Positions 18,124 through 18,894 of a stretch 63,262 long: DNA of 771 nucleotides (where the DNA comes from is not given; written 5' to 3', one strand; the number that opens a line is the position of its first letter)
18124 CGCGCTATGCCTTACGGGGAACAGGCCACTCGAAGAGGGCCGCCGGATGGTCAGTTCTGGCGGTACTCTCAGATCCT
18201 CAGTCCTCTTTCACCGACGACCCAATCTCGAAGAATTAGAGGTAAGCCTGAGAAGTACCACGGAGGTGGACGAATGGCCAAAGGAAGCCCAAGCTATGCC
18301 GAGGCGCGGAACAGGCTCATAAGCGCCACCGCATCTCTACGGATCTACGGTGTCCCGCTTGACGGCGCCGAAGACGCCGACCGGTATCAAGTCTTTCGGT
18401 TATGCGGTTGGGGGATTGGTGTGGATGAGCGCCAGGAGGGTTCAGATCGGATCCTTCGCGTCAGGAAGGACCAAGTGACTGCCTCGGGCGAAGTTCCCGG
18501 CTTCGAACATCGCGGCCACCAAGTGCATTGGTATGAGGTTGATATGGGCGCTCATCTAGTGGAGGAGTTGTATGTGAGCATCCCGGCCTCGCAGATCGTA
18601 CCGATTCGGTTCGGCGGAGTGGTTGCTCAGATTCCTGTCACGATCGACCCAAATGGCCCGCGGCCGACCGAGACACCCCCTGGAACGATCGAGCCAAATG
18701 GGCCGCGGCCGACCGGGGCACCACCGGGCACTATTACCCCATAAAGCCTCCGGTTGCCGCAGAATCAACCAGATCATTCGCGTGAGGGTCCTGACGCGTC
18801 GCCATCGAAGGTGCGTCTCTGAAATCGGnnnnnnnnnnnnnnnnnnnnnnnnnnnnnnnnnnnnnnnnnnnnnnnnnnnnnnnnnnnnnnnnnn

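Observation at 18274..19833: Animal-type polypeptide-GalNAc-transferase-like enzyme next to a Pro/Thr tandem-repeat protein: candidate bacterial mucin-type O-glycosylation pair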

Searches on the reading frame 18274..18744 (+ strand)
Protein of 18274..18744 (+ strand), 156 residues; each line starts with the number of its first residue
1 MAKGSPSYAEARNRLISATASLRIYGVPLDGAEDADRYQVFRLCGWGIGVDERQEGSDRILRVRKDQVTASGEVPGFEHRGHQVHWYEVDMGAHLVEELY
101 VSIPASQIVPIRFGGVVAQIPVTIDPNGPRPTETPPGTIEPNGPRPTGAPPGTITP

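Call 4: search_protein_families(library=pfam, proteins=[window:18274-18744:+], max_evalue=1)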
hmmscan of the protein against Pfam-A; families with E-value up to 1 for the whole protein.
window:18274-18744:+ (156 aa): 0 families

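Call 5: search_protein_families(library=ncbifam, proteins=[window:18274-18744:+], max_evalue=1)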
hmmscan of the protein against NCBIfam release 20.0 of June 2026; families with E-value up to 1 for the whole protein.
window:18274-18744:+ (156 aa): 0 families

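Call 12: find_homologous_proteins(query=window:18274-18744:+, max_evalue=10)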
Query window:18274-18744:+ (156 aa): 3 proteins with E <= 10 among 28 candidates.
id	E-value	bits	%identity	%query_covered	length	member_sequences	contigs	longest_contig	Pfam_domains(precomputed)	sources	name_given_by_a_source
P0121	1.5e-100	352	100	100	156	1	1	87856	-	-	-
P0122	1.9e-69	251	69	100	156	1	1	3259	-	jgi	jgi:hypothetical protein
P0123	1.1e-47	180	54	100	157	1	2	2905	-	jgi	jgi:hypothetical protein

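Call 14: find_encoding_contigs(protein=P0123, flank=5000, max_places=4)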
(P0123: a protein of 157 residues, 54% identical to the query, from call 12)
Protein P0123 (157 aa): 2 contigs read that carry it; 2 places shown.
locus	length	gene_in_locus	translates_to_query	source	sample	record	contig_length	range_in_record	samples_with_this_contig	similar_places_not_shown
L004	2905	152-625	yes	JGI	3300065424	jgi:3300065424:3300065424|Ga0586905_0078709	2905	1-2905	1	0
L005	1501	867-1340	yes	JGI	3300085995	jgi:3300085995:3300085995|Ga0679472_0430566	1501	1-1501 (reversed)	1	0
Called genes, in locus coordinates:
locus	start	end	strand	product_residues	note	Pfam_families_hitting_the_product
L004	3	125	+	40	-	?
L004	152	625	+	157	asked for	-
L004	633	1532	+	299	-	PF00535:Glycos_transf_2, PF10111:Glyco_tranf_2_2, PF13506:Glyco_transf_21 (weak), PF13641:Glyco_tranf_2_3, PF13632:Glyco_trans_2_3 (weak), PF02709:Glyco_transf_7C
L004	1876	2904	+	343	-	?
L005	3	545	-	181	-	?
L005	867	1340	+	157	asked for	-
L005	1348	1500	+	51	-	?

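Call 32: search_protein_representatives(alignment_id=A2)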
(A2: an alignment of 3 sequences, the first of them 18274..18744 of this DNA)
Query: 3 sequences, 156 profile positions. Proteins with E-value up to 0.001 (for the whole library): 56; up to 1e-10: 20; up to 1e-30: 3. The best 56 are listed.
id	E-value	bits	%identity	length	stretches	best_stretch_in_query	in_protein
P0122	1.0e-85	301.6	-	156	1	1-156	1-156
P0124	3.2e-45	170.1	-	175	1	4-141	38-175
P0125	1.1e-33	132.6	-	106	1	42-141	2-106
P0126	6.9e-21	91.0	-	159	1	4-148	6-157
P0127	1.6e-19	86.5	-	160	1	7-141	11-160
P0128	7.8e-19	84.3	-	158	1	4-156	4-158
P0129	9.9e-19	84.0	-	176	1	4-121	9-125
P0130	6.1e-18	81.4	-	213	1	1-115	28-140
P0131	2.5e-17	79.5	-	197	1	5-113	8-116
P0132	5.8e-17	78.3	-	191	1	4-106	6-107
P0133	3.0e-16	76.0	-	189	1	6-151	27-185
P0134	9.9e-16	74.3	-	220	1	4-118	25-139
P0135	1.7e-15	73.5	-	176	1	4-154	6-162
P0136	1.3e-14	70.6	-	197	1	6-105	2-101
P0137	6.4e-14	68.4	-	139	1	4-141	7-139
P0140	1.0e-11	61.2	-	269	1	3-101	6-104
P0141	1.0e-11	61.2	-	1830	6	73-129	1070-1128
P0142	4.8e-11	59.1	-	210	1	3-108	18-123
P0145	7.7e-10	55.1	-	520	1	21-111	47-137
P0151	4.5e-09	52.7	-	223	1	19-128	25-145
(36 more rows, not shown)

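Call 36: find_encoding_contigs(protein=P0135, flank=5000, max_places=4)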
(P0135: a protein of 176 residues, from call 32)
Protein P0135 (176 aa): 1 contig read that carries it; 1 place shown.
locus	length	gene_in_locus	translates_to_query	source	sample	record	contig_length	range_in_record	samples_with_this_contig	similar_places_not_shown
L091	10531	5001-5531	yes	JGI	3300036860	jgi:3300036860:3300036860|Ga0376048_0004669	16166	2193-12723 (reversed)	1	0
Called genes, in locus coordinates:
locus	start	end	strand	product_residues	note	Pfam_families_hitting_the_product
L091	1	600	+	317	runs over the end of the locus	PF02861:Clp_N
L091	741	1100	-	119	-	PF07883:Cupin_2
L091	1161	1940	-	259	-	PF12679:ABC2_membrane_2 (weak), PF12730:ABC2_membrane_4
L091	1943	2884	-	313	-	PF00005:ABC_tran, PF13304:AAA_21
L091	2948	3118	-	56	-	-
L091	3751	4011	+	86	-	-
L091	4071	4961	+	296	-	PF13641:Glyco_tranf_2_3, PF00535:Glycos_transf_2, PF10111:Glyco_tranf_2_2 (faint), PF02709:Glyco_transf_7C (weak)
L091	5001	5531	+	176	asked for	-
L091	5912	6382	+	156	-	PF01135:PCMT, PF13649:Methyltransf_25 (weak)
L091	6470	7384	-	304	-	PF00930:DPPIV_N (faint), PF26549:Tricorn_N, PF23381:Beta-prop_IFT122_1st (faint), PF26550:Tricorn_2nd (weak), PF07676:PD40 (weak), PF26549:Tricorn_N, PF07676:PD40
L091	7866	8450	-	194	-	PF00440:TetR_N, PF17938:TetR_C_29 (weak)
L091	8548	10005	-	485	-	PF07690:MFS_1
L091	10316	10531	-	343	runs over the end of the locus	PF13487:HD_5, PF01966:HD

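Call 59: find_encoding_contigs(protein=P0130, flank=4000, max_places=3)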
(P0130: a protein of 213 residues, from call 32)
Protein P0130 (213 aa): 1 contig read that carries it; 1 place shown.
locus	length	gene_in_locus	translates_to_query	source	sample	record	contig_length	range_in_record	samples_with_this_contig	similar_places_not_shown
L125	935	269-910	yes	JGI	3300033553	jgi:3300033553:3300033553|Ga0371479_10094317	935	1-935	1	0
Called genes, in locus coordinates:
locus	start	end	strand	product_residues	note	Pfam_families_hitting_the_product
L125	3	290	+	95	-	?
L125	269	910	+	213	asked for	-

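Call 60: find_encoding_contigs(protein=P0132, flank=4000, max_places=3)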
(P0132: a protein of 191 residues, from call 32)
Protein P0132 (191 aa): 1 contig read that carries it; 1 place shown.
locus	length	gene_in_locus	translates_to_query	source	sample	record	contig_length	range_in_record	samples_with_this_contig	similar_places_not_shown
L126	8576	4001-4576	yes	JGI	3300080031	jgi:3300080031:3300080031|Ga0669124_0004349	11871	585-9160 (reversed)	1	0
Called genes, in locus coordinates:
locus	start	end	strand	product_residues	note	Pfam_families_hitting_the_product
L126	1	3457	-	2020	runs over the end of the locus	PF13205:Big_5, PF11974:bMG3 (weak), PF01835:MG2, PF07703:A2M_BRD, PF00207:A2M, PF19516:DUF6049 (weak), PF17973:bMG10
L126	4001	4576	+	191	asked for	-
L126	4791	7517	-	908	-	PF12773:DZR (faint), PF17032:Zn_ribbon_15 (faint), PF00069:Pkinase, PF07714:PK_Tyr_Ser-Thr, PF13676:TIR_2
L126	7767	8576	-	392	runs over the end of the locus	-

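Call 61: find_encoding_contigs(protein=P0142, flank=4000, max_places=3)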
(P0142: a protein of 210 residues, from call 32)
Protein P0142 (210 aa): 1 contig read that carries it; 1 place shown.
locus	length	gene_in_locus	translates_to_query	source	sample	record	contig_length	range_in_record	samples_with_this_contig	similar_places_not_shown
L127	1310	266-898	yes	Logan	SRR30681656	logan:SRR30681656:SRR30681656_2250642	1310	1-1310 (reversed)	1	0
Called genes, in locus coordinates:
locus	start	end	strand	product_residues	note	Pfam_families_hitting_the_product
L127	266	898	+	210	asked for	-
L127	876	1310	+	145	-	?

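Call 64: predict_structure(alignment_id=A4)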
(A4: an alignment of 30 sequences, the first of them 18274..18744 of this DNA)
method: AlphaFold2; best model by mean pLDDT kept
length: 156 residues; sequences in the alignment: 30
mean_pLDDT: 82.2   pTM: 0.63
mean pLDDT of the five models: 82.2, 82.0, 81.8, 81.2, 79.7
residues with pLDDT >= 90: 82; 70-90: 26; 50-70: 42; < 50: 6
segments of 3 or more residues with pLDDT < 50: 153-155
pLDDT, mean of each block of 10 residues (from residue 1): 80 88 97 95 95 95 97 97 98 94 79 58 61 57 59 50
secondary structure, 60 per line:
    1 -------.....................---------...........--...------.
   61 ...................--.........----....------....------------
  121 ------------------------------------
elements in order: H8-20 E21-28 E38-48 E51-53 E60-64 E68-79 E82-90 E95-98 H105-108

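Call 66: search_protein_families(library=ncbifam, proteins=[L127:876-1310:+, L091:5912-6382:+, L091:3751-4011:+, L004:1876-2904:+], max_evalue=0.01)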
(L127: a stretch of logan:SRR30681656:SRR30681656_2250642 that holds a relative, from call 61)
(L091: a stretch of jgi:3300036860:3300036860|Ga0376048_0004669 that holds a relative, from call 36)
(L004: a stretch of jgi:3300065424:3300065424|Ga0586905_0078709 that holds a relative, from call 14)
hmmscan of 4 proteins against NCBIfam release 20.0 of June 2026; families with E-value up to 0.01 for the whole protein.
L127:876-1310:+ (145 aa): 4 families
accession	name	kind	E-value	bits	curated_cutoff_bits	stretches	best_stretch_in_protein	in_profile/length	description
TIGR04187.1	GRASP_SAV_5884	subfamily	2.7e-20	72.8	350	1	27-143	1-116/312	ATP-grasp ribosomal peptide maturase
TIGR04184.1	ATPgraspMvdD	equivalog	1e-09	38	475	1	28-140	1-113/321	MvdD family ATP-grasp ribosomal peptide maturase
TIGR04185.1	ATPgraspMvdC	equivalog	3.2e-09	36.4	425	1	29-142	2-115/318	MvdC family ATP-grasp ribosomal peptide maturase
TIGR04192.1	GRASP_w_spasm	equivalog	0.0016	17.9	230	1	28-103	1-73/318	grasp-with-spasm system ATP-grasp peptide maturase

L091:5912-6382:+ (156 aa): 13 families
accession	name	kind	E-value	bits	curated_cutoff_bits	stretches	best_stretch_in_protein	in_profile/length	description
NF001453.0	PRK00312.1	equivalog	4.4e-39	134.3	188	1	2-147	70-214/217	protein-L-isoaspartate(D-aspartate) O-methyltransferase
TIGR00080.1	pimt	equivalog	1.5e-29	103.3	159.05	1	2-147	67-213/216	protein-L-isoaspartate O-methyltransferase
NF010549.0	PRK13942.1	equivalog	1e-27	97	282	1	2-148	67-213/215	protein-L-isoaspartate O-methyltransferase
TIGR04364.1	methyltran_FxLD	equivalog_domain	3e-26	92.4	320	1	2-144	72-214/394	methyltransferase, FxLD system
TIGR04188.1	methyltr_grsp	subfamily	8.8e-26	91.1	380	1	1-110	96-206/363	ATP-grasp peptide maturase system methyltransferase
NF010550.0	PRK13943.1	equivalog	2e-19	69.9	359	1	1-112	69-183/322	protein-L-isoaspartate O-methyltransferase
TIGR00755.1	ksgA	equivalog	2.8e-06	26.8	171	1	2-128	19-136/256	16S rRNA (adenine(1518)-N(6)/adenine(1519)-N(6))-dimethyltransferase RsmA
NF011529.0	PRK14968.1-3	equivalog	0.00011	21.7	162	1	4-69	26-91/198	putative methyltransferase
NF000337.1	erm_SHROVE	exception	0.00014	21.2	320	1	2-89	18-102/248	ErmE/ErmH/ErmO/ErmR family 23S rRNA (adenine(2058)-N(6))-methyltransferase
NF000499.2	Erm23S_rRNA_broad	equivalog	0.00031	20.2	212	1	3-68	14-77/244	23S ribosomal RNA methyltransferase Erm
TIGR00479.1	rumA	equivalog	0.00063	18.7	183.55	1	2-68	283-349/432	23S rRNA (uracil(1939)-C(5))-methyltransferase RlmD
NF000087.1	ErmO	exception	0.0055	16.2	450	1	15-82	38-103/259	23S rRNA (adenine(2058)-N(6))-methyltransferase Erm(O)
NF012220.1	erm_B_23S_MT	exception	0.0097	15.5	525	0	3-54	20-71/245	23S rRNA (adenine(2058)-N(6))-methyltransferase Erm(B)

L091:3751-4011:+ (86 aa): 0 families

L004:1876-2904:+ (343 aa): 0 families

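Call 67: find_homologous_proteins(query=A4, max_evalue=0.001)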
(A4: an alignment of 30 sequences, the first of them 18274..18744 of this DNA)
Query A4 (30 sequences) (156 aa, profile of the alignment): 8 proteins with E <= 0.001 among 3986 candidates.
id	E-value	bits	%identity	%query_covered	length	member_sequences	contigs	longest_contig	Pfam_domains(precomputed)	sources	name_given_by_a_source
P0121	1.1e-47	180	100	100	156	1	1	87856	-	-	-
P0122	8.9e-47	178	69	100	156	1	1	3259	-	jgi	jgi:hypothetical protein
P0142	2.0e-46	176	34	65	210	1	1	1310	-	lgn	-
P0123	1.9e-42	163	54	100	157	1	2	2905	-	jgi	jgi:hypothetical protein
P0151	6.5e-34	136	25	64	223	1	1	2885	-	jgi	jgi:hypothetical protein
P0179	1.2e-22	99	27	67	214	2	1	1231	-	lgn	-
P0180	2.7e-17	81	22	51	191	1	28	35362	-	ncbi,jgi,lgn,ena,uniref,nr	ncbi:hypothetical protein L21_1425 [Methanoculleus chikugoensis]|uniref:Uncharacterized protein n=1 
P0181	1.0e-16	80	28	63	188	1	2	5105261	-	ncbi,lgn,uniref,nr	ncbi:hypothetical protein DO021_06660 [Desulfobacter hydrogenophilus]|uniref:Uncharacterized protein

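Call 69: find_encoding_contigs(protein=P0181, flank=6000, max_places=2)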
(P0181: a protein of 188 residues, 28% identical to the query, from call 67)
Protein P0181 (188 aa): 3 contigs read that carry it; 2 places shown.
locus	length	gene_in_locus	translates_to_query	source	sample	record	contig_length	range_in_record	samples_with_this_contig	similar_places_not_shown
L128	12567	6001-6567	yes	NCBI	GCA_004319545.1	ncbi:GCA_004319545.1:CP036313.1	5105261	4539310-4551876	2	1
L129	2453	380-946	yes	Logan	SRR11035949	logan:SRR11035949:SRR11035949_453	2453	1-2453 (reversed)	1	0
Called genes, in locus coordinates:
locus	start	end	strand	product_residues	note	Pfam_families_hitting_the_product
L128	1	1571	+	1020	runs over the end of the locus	-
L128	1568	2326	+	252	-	PF12838:Fer4_7 (faint), PF13247:Fer4_11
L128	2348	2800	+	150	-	PF02085:Cytochrom_CIII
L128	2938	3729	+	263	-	PF02634:FdhD-NarQ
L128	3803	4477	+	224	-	PF12804:NTP_transf_3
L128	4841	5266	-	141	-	PF01451:LMWPc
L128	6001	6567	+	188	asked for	-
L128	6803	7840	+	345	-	PF21068:ATPgraspMvdD, PF08443:RimK (faint)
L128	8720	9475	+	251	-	PF02463:SMC_N (faint), PF13476:AAA_23 (weak), PF13555:AAA_29 (weak), PF00005:ABC_tran, PF13304:AAA_21 (faint)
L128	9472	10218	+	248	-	PF00528:BPD_transp_1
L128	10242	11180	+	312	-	PF13379:NMT1_2, PF09084:NMT1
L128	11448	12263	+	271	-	PF08543:Phos_pyr_kin, PF00294:PfkB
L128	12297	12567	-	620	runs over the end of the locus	PF01136:Peptidase_U32, PF12392:DUF3656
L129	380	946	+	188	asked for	-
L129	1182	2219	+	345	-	PF21068:ATPgraspMvdD, PF08443:RimK (faint)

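Call 70: find_encoding_contigs(protein=P0151, flank=3000, max_places=2)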
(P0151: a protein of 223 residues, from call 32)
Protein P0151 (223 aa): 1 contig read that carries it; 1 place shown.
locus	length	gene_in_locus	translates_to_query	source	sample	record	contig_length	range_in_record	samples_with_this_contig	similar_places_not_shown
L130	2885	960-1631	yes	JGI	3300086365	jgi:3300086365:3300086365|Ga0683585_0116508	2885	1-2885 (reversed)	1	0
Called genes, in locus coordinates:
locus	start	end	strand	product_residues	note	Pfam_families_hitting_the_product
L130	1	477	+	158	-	?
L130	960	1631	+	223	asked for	-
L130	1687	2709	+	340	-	PF21068:ATPgraspMvdD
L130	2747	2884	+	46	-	?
